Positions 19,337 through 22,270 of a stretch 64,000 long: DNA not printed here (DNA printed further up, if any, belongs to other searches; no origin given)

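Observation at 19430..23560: AT-rich island encoding a 4-TM membrane protein plus a Rad50/RloC-like zinc-hook ABC ATPase: candidate uncharacterised two-gene defence/abortive-infection system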

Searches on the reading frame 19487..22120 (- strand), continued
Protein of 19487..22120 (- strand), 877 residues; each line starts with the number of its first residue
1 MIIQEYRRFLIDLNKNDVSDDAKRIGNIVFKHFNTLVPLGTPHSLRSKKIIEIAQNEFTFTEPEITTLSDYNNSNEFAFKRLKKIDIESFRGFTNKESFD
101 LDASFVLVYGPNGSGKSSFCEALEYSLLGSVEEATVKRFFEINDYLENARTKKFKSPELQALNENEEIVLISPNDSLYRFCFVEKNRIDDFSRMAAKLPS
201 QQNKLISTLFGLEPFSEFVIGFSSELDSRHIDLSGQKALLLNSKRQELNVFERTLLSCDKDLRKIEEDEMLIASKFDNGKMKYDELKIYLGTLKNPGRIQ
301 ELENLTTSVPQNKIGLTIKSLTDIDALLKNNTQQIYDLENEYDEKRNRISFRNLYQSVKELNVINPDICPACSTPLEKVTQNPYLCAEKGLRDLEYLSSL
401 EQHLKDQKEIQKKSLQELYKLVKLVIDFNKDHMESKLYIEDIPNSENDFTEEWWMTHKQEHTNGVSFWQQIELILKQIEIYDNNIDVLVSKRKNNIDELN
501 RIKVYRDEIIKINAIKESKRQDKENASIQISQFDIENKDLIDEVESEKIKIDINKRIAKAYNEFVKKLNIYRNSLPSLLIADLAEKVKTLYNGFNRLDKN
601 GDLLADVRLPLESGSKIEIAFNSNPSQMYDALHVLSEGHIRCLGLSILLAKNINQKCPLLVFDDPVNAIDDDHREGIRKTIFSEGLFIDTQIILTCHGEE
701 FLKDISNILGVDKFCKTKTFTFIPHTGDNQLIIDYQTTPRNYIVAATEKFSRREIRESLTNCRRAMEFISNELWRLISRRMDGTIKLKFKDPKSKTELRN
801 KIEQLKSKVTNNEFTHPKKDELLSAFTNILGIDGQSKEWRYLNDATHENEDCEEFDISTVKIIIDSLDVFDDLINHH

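Call 65: find_encoding_contigs(protein=P0004, flank=6000, max_places=2)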
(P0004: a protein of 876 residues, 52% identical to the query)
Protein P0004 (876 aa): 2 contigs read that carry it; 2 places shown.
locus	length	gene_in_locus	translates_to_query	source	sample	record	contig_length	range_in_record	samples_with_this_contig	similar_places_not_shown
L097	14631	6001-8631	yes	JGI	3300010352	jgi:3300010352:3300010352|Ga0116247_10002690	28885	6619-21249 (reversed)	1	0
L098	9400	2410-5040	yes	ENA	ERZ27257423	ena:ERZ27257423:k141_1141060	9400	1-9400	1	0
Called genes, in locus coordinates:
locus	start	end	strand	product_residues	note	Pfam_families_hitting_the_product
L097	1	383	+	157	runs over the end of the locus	PF04002:RadC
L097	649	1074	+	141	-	-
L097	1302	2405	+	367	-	-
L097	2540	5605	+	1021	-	PF04313:HSDR_N (faint), PF02384:N6_Mtase, PF20473:MmeI_Mtase, PF12950:TaqI_C (faint), PF07669:Eco57I, PF02384:N6_Mtase (weak)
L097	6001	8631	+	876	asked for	PF02463:SMC_N, PF13175:AAA_15 (faint), PF13304:AAA_21 (faint), PF13476:AAA_23, PF02463:SMC_N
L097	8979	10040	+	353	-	-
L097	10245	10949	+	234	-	-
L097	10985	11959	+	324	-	-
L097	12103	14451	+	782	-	PF13620:CarboxypepD_reg (faint)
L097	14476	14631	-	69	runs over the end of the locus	-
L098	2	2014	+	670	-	?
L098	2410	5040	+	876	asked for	PF02463:SMC_N, PF13175:AAA_15 (faint), PF13304:AAA_21 (faint), PF13476:AAA_23, PF02463:SMC_N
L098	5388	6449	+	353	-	-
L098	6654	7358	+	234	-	-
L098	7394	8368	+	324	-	-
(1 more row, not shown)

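Call 66: find_encoding_contigs(protein=P0007, flank=6000, max_places=2)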
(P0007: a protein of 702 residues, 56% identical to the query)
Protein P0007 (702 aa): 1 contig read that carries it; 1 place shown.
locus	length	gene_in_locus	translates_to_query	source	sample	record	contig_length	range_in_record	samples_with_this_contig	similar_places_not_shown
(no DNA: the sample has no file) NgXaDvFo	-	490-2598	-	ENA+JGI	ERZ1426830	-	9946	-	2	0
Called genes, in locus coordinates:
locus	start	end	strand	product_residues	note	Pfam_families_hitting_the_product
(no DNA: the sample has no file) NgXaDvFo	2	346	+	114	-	?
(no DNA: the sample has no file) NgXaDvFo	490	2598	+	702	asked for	PF02463:SMC_N (weak)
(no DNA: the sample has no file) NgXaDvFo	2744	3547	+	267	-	-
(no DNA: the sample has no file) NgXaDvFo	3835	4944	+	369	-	-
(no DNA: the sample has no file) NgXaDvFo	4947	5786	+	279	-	PF12281:NTP_transf_8 (weak)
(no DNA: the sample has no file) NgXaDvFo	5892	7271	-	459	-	PF03721:UDPG_MGDP_dh_N, PF00984:UDPG_MGDP_dh, PF03720:UDPG_MGDP_dh_C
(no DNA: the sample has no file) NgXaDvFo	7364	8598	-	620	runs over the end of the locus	PF01565:FAD_binding_4, PF02873:MurB_C, PF01820:Dala_Dala_lig_N, PF01071:GARS_A (weak), PF02222:ATP-grasp, PF02786:CPSase_L_D2 (weak), PF07478:Dala_Dala_lig_C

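Call 86: search_protein_families(library=padloc, proteins=[L095:7119-7910:+, L003:10691-11227:+], max_evalue=0.01)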
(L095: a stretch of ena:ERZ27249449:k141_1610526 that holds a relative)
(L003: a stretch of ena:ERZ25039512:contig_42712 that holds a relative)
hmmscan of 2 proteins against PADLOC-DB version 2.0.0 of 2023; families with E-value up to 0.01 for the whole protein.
L095:7119-7910:+ (263 aa): 0 families

L003:10691-11227:+ (178 aa): 0 families

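Call 89: search_dna_similar(query=window:19487-22120:-, collection=phages, mode=protein, max_rows=8, max_evalue=1e-10)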
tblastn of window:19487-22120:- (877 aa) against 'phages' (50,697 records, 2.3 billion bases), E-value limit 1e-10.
No match.

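Call 90: search_dna_similar(query=window:19487-22120:-, collection=plasmids, mode=protein, max_rows=10, max_evalue=1e-10)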
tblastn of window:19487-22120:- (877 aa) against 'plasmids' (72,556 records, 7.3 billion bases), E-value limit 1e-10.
Records with a match: 31; places in all: 33; records where one place covers at least 80% of the query: 27.
Best place of each record, by identity: <60% 31.
By first word of the organism name: Pseudomonas 4; Xanthomonas 4; Rhizobium 3; Ralstonia 3; Klebsiella 2; Cupriavidus 2; Vibrio 2; Acinetobacter 1; Pantoea 1; uncultured 1; and 8 more.
By predicted mobility (MOB-suite, as given by PLSDB): conjugative 21; mobilizable 7; non-mobilizable 3.
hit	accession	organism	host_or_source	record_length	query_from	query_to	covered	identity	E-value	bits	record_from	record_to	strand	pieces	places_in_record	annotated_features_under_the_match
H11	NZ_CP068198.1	Acinetobacter johnsonii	-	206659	1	871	99%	40.7%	2e-176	647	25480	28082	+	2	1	none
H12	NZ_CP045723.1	Pantoea eucalypti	eucalypti of Eucalyptus,cell ...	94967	1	875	100%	39.5%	0e+0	668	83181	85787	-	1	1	AAA family ATPase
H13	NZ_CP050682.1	Klebsiella variicola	Homo sapiens,mixed culture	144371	1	875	100%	39.1%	0e+0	674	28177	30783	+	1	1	AAA family ATPase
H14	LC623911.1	uncultured bacterium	-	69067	1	874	100%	39.0%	0e+0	638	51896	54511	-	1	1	AAA family ATPase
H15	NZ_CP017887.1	Pseudomonas frederiksbergensis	whole organism,glacial stream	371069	4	873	99%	35.3%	1e-156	516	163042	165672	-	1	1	AAA family ATPase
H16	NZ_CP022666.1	Rhizobium leguminosarum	single cell,root nodules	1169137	4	873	98%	35.2%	6e-137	516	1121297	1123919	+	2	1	record has no annotation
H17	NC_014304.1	Erwinia billingiae Eb661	-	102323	5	871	99%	34.8%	6e-156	514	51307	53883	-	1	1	AAA family ATPase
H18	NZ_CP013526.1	Rhizobium phaseoli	Phaseolus vulgaris,Whole ...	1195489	4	871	99%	34.6%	1e-150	499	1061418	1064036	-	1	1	record has no annotation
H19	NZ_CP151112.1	Cupriavidus metallidurans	-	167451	2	875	100%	34.3%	8e-162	531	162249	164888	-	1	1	AAA family ATPase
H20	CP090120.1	Rhizobium leguminosarum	Trifolium ambiguum,Cell culture,Plant ...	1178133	4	871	96%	35.6%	3e-137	516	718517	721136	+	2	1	AAA family ATPase | hypothetical protein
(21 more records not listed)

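Call 91: predict_structure(alignment_id=A4)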
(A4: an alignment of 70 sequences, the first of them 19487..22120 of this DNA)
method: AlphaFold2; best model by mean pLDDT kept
length: 877 residues; sequences in the alignment: 70
mean_pLDDT: 84.1   pTM: 0.56
mean pLDDT of the five models: 84.1, 82.1, 81.7, 80.8, 80.7
residues with pLDDT >= 90: 197; 70-90: 615; 50-70: 61; < 50: 4
segments of 3 or more residues with pLDDT < 50: 72-74
pLDDT, mean of each block of 10 residues (from residue 1): 84 88 93 87 83 92 74 66 94 90 91 87 93 78 87 93 93 86 87 75 71 82 84 87 88 86 87 83 87 82 80 84 88 87 73 74 80 80 81 83 87 88 86 69 79 82 78 87 84 85 87 86 87 87 87 92 93 81 89 94 93 84 95 91 92 89 81 88 87 84 81 85 75 72 80 84 84 80 69 75 87 85 90 82 67 77 91 76
secondary structure, 60 per line:
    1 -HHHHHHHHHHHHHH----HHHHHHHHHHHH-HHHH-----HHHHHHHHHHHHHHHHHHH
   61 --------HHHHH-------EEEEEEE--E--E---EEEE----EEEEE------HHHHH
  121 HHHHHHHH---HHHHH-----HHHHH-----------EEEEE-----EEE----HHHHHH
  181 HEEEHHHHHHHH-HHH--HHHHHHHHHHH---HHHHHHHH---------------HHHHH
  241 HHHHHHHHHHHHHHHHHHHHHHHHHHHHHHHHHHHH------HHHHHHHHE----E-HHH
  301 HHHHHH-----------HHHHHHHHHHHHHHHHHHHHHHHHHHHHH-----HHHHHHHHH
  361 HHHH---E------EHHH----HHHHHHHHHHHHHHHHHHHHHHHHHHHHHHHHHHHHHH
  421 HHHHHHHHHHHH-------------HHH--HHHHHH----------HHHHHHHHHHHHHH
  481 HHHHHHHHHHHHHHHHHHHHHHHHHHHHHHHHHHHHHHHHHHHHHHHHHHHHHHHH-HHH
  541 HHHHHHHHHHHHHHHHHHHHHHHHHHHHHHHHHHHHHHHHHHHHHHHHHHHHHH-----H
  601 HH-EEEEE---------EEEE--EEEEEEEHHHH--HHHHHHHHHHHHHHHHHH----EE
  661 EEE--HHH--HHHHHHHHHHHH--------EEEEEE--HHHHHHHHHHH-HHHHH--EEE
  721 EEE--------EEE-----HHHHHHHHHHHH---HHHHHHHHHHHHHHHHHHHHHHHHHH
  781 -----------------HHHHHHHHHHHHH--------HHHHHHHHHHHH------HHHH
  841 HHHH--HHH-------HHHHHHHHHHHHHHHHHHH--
elements in order (helices of 4 or more, strands of 3 or more residues): H2-15 H20-31 H33-36 H42-60 H69-73 E81-87 E97-100 E105-109 H116-128 H132-136 H142-146 E158-162 E168-170 H175-181 E182-184 H185-192 H199-209 H213-220 H236-276 H283-290 H298-306 H318-346 H352-364 H383-432 H451-456 H467-536 H538-594 E604-608 E618-621 E624-630 H631-634 H637-654 E659-663 H671-682 E691-696 H699-709 H711-715 E718-723 E732-734 H740-751 H755-780 H798-810 H819-830 H837-844 H857-875

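Call 99: fold_search(model_id=the predicted structure, library=pdb)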
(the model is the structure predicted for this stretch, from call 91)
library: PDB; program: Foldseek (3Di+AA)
matches with E <= 10: 917; with E <= 0.001: 105
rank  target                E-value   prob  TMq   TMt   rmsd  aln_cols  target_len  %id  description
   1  7zr1_D                1.1e-09  1.00  0.26  0.29  61.9       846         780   14  Chaetomium thermophilum Mre11-Rad50-Nbs1 complex bound to ATPyS (composite structure) (released 2023-01-11)
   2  7zr1_C                1.2e-09  1.00  0.30  0.33  62.2       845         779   14  Chaetomium thermophilum Mre11-Rad50-Nbs1 complex bound to ATPyS (composite structure) (released 2023-01-11)
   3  7w1m_B                3.7e-09  1.00  0.26  0.41  25.8       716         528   13  Cryo-EM structure of human cohesin-CTCF-DNA complex (released 2023-05-31)
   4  6wge_B                2.4e-08  1.00  0.27  0.45  26.0       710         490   14  Cryo-EM structure of human Cohesin-NIPBL-DNA complex without STAG1 (released 2020-05-20)
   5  8roj_A                4.7e-08  1.00  0.26  0.53  35.4       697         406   12  Human cohesin SMC3-HD/RAD21-N complex - ADP-Mg-bound conformation (released 2024-09-11)
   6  9q9m_A                9.1e-08  1.00  0.25  0.43  33.5       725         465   11  Cryo-EM structure of human Mre11-Rad50-Nbs1 (MRN) complex bound to DNA and telomeric factor TRF2 (released 2025-10-01)
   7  8roi_A                1.1e-07  1.00  0.26  0.53  33.3       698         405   11  Human cohesin SMC3-HD(EQ)/RAD21-N complex - ADP-bound conformation (released 2024-09-11)
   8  6wg3_B                1.1e-07  1.00  0.28  0.34  26.2       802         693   14  Cryo-EM structure of human Cohesin-NIPBL-DNA complex (released 2020-05-20)
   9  8roh_A                1.4e-07  1.00  0.25  0.51  34.2       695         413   12  Human cohesin SMC3-HD(EQ)/RAD21-N complex - Apo conformation (released 2024-09-11)
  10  9f5w_A                1.4e-07  1.00  0.23  0.37  26.9       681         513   12  Human condensin II - M18BP1 complex (released 2025-07-02)
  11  7qen_A                1.8e-07  1.00  0.23  0.41  33.5       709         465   12  S.c. Condensin core in DNA- and ATP-bound state (released 2022-06-15)
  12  6wg3_A                2.0e-07  1.00  0.26  0.39  31.2       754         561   13  Cryo-EM structure of human Cohesin-NIPBL-DNA complex (released 2020-05-20)
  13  9bi4_D                2.5e-07  1.00  0.26  0.45  35.2       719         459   11  cryo EM structure of dsDNA bound Mre11-Rad50 complex (released 2025-01-15)
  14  9q9i_B                2.7e-07  1.00  0.27  0.48  31.5       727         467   10  Cryo-EM structure of human Mre11-Rad50-Nbs1 complex bound to DNA (released 2025-10-01)
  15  9q9k_A                2.9e-07  1.00  0.24  0.42  33.6       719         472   11  Cryo-EM structure of human Mre11-Rad50 (MR) complex bound to DNA and telomeric factor TRF2 fragment (438-542) (released 2025-10-01)
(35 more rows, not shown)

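Call 107: find_related_loci(query=A1, collection=viral_contigs, flank=5000)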
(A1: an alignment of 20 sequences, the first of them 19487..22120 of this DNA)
Query A1 (877 aa) in viral_contigs; peptide patterns used: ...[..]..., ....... (x = any residue, [..] = any of these).
109 stretches matched a pattern; 10 encode a relative of the query (tblastn E <= 1e-3); 10 distinct loci.
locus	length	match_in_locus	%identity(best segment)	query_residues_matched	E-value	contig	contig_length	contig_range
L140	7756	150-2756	39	1-875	0e+0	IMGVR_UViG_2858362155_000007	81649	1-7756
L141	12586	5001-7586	34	2-871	7e-167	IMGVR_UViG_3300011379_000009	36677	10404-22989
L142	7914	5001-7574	34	2-867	7e-166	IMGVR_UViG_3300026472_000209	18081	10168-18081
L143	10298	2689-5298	31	5-873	5e-149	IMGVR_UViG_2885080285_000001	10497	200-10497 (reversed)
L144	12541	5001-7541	31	13-867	8e-108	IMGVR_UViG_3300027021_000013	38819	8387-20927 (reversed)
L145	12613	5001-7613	31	4-873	6e-139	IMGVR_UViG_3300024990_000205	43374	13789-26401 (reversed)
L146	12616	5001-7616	30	5-875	2e-108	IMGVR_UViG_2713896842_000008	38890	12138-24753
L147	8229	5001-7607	39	1-875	0e+0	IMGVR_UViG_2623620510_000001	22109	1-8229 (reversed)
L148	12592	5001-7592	34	4-868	2e-147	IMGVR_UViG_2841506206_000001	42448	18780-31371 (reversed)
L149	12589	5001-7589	34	2-871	1e-174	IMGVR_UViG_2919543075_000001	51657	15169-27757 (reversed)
